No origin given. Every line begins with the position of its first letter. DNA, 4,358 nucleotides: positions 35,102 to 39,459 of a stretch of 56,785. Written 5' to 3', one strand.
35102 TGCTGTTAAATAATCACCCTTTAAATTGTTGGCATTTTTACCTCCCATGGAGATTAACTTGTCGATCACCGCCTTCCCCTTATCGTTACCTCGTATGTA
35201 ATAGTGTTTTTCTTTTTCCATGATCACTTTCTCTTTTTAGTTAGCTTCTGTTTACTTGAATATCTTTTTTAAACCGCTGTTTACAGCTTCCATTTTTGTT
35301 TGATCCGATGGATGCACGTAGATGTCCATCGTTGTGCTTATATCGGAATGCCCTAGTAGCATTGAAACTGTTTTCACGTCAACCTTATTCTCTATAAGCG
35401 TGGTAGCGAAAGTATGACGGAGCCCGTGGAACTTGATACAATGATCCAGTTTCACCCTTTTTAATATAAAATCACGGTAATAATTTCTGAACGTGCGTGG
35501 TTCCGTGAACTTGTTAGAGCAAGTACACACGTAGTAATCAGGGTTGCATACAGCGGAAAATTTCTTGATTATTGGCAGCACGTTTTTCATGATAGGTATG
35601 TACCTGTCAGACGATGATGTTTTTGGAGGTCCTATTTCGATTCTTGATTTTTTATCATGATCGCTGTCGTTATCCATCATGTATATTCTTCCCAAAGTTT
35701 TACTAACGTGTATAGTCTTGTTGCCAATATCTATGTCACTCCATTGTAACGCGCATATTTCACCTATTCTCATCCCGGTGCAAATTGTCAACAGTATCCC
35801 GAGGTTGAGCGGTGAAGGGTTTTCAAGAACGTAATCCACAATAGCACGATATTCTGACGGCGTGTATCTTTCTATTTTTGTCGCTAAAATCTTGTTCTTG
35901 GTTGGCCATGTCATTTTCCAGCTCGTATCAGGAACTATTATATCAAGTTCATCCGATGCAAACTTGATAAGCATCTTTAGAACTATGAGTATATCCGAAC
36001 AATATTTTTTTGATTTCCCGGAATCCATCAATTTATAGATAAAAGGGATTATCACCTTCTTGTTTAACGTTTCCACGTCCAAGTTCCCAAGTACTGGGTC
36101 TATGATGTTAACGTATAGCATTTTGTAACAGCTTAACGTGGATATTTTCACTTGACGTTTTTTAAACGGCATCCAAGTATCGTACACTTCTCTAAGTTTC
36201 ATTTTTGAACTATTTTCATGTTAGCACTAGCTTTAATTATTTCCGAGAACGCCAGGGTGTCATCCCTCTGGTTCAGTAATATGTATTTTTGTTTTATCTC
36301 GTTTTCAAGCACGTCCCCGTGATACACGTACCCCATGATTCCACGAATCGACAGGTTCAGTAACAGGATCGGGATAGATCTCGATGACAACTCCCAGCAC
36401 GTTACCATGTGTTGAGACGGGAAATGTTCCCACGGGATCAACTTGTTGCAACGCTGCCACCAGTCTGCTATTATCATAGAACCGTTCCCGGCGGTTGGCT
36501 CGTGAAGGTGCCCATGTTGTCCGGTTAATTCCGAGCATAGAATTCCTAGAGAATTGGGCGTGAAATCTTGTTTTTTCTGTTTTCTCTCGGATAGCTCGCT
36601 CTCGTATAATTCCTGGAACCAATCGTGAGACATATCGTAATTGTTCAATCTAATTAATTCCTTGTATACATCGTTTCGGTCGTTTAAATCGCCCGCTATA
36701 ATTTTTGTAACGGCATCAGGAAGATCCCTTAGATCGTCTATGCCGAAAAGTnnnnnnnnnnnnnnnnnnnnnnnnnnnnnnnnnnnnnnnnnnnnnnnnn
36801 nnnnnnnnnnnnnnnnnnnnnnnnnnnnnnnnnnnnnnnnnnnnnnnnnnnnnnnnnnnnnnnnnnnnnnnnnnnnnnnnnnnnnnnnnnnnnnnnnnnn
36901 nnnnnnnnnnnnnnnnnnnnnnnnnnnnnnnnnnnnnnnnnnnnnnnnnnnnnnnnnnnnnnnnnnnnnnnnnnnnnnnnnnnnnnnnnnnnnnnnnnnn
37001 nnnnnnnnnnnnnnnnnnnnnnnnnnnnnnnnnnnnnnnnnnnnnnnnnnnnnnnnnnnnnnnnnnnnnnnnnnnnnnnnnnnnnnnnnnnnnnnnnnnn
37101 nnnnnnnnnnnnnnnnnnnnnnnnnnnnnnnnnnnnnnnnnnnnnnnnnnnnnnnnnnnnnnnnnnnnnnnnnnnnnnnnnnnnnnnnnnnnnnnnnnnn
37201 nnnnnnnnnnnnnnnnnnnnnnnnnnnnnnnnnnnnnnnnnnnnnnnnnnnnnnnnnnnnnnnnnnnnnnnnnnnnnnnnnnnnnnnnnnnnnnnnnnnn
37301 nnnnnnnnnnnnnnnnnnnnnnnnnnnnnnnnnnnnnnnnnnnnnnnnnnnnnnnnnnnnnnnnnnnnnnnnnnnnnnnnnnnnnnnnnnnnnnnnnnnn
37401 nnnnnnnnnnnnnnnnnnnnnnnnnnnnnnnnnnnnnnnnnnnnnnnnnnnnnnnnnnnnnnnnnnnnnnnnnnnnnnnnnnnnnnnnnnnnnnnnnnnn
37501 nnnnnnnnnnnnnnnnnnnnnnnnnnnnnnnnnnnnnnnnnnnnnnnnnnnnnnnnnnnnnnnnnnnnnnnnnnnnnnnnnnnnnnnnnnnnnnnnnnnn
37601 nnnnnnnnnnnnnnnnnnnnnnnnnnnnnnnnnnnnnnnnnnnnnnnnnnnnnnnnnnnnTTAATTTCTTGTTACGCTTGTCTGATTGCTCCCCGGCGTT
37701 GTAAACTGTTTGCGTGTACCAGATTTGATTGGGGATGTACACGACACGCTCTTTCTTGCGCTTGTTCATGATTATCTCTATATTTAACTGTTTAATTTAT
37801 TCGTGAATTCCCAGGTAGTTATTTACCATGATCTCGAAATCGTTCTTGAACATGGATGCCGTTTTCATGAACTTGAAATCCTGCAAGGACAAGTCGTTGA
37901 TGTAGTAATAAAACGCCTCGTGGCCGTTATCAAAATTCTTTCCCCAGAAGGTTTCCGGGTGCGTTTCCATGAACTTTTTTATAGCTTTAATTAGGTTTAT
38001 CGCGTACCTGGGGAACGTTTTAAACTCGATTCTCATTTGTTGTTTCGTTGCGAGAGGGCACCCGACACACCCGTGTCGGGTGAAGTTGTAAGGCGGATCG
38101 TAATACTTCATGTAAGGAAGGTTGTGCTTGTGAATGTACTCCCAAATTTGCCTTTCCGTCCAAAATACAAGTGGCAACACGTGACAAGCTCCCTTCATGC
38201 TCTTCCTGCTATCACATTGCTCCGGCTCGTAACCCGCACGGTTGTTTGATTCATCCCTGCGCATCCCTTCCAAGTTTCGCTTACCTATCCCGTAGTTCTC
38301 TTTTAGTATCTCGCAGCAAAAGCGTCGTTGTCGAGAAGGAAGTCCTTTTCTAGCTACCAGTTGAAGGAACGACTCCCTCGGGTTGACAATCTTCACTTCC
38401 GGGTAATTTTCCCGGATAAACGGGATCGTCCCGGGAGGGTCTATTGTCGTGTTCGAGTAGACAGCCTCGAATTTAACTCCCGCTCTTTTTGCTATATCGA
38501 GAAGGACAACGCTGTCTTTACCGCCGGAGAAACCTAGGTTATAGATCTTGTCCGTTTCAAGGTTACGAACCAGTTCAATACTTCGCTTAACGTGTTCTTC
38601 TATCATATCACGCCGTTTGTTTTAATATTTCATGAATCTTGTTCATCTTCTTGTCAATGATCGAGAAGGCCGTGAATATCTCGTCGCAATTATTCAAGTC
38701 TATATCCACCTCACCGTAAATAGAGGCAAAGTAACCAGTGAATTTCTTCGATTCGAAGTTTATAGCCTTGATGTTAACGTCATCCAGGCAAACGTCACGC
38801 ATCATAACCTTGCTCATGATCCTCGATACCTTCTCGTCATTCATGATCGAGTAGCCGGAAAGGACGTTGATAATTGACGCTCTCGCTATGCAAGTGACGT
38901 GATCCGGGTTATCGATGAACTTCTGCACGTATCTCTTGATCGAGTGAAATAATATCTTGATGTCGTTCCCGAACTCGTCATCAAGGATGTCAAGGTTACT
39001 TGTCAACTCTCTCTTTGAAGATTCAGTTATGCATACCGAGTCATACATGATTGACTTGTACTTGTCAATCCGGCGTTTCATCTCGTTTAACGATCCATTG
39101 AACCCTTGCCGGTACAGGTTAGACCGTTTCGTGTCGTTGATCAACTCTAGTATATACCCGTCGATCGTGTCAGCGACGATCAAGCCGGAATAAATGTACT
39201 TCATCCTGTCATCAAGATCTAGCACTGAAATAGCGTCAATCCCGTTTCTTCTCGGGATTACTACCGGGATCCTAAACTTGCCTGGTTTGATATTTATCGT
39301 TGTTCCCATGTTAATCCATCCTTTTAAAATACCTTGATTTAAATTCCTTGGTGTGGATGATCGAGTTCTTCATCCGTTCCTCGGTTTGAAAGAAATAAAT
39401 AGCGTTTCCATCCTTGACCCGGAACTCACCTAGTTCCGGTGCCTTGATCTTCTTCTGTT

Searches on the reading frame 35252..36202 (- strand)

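Call 32: search_protein_families(library=pfam, max_evalue=0.01, proteins=[window:35252-36202:-])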
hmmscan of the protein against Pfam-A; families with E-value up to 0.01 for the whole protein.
window:35252-36202:- (316 aa): 2 families
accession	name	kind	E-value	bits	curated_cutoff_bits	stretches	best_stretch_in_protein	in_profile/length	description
PF00589.27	Phage_integrase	-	6.7e-30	104.5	27.1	1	113-301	3-171/172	Phage integrase family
PF14659.12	Phage_int_SAM_3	-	1.1e-05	26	22.6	1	3-59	2-58/58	Phage integrase, N-terminal SAM-like domain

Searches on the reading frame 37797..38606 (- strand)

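Call 32: search_protein_families(library=pfam, max_evalue=0.01, proteins=[window:37797-38606:-])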
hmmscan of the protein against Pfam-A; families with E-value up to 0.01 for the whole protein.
window:37797-38606:- (269 aa): 2 families
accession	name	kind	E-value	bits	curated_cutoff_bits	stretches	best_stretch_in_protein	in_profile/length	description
PF01507.26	PAPS_reduct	-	1.5e-21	77.6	22.5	1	24-184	4-173/175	Phosphoadenosine phosphosulfate reductase domain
PF01171.26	ATP_bind_3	-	0.0015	18.7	27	0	24-46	4-26/182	PP-loop family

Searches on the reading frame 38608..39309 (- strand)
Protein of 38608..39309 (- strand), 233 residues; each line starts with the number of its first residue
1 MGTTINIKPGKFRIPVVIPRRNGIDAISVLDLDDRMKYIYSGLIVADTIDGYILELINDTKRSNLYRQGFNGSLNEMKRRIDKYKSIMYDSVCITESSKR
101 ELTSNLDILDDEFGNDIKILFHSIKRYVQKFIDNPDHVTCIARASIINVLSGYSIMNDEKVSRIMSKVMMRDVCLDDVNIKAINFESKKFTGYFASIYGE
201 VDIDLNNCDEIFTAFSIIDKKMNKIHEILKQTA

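Call 32: search_protein_families(library=pfam, max_evalue=0.01, proteins=[window:38608-39309:-])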
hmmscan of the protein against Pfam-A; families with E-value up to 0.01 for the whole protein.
window:38608-39309:- (233 aa): 1 family
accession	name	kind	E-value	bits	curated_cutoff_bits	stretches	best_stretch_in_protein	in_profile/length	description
PF07948.16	Nairovirus_GP38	-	4.3e-05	23.6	25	1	57-211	14-167/243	Nairovirus GP38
